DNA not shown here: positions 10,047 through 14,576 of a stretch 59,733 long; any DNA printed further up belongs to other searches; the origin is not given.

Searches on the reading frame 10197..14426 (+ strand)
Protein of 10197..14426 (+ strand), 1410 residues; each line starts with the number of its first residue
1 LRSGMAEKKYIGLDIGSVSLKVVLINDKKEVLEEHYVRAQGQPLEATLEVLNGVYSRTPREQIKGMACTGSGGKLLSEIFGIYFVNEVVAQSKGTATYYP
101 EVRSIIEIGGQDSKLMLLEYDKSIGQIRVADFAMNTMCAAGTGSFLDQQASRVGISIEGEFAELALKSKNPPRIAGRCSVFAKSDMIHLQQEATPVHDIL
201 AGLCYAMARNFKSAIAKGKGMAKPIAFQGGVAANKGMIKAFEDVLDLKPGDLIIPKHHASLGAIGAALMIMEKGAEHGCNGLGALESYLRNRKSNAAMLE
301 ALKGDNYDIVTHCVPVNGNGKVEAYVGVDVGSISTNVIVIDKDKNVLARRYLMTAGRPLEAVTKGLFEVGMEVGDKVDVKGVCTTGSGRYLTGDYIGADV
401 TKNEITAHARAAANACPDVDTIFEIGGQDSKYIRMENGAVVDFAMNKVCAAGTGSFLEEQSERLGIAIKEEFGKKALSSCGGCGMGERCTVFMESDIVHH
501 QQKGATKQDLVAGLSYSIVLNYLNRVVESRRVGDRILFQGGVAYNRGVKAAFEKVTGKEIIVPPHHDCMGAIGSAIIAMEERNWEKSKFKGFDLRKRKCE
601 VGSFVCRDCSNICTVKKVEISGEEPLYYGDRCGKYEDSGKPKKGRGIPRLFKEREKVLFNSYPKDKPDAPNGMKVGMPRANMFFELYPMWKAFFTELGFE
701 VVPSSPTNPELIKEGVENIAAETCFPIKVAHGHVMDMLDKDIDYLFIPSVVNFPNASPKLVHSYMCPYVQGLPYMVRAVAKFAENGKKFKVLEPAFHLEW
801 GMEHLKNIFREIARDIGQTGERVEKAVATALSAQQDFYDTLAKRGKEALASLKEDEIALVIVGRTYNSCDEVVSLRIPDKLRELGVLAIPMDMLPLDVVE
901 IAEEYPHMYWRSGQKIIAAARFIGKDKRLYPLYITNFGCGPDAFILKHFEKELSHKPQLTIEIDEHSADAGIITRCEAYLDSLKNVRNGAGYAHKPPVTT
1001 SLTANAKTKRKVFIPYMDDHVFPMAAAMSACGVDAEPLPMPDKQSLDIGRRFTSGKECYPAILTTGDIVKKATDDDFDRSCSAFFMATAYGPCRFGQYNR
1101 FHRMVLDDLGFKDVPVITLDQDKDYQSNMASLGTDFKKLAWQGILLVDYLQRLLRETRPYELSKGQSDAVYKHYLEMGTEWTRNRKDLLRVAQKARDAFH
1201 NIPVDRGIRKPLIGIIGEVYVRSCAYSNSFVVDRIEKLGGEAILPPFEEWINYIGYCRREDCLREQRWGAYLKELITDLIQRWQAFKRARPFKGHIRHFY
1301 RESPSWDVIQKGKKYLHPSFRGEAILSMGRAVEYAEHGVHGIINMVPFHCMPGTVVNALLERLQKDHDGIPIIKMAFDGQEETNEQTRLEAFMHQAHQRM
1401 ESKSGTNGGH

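Call 34: search_protein_families(library=ncbifam, proteins=[window:10197-14426:+], max_evalue=0.00001)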
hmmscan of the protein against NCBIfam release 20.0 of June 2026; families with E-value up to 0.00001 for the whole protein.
window:10197-14426:+ (1410 aa): 5 families
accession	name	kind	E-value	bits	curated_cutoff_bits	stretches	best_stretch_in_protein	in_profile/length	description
TIGR00241.1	CoA_E_activ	domain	6.7e-95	317.3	125.4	2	326-577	3-248/248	acyl-CoA dehydratase activase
TIGR03286.1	methan_mark_15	hypoth_equivalog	6.7e-60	203.2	455.75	2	326-578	147-401/404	methanogenesis marker 15 protein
TIGR02259.1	benz_CoA_red_A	equivalog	1.6e-46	159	578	2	86-266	252-428/432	benzoyl-CoA reductase subunit A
TIGR02261.1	benz_CoA_red_D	equivalog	1.2e-36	126.3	312.85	2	12-268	5-260/262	benzoyl-CoA reductase subunit D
TIGR03192.1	benz_CoA_bzdQ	equivalog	4.1e-36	124.9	380.2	2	11-269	35-285/293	benzoyl-CoA reductase, bzd-type, subunit Q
